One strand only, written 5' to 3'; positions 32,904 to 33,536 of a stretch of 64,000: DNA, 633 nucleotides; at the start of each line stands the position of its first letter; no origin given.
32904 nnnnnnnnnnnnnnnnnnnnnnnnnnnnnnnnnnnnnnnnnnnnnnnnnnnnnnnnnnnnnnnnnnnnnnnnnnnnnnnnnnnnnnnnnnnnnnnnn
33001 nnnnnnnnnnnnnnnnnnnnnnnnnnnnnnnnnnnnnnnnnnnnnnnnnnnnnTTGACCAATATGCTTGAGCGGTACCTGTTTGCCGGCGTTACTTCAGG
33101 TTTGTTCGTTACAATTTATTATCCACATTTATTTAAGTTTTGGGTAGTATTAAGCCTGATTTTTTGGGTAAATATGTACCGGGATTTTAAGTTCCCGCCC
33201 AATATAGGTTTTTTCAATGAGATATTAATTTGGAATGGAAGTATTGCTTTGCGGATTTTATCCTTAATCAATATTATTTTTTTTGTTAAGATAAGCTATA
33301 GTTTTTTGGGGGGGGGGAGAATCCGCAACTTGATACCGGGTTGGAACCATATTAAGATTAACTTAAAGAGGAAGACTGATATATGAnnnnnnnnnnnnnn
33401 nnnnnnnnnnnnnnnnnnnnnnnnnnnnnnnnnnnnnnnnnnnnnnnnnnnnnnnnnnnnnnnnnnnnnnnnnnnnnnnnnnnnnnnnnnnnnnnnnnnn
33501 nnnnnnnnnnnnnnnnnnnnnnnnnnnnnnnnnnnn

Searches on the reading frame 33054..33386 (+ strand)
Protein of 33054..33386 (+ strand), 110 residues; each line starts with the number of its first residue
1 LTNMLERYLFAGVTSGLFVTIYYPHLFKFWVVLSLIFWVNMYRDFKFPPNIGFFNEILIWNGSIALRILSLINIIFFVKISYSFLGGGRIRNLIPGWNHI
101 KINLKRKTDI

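Call 7: search_protein_families(library=pfam, proteins=[window:33054-33386:+])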
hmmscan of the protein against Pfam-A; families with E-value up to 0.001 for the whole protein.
window:33054-33386:+ (110 aa): 0 families
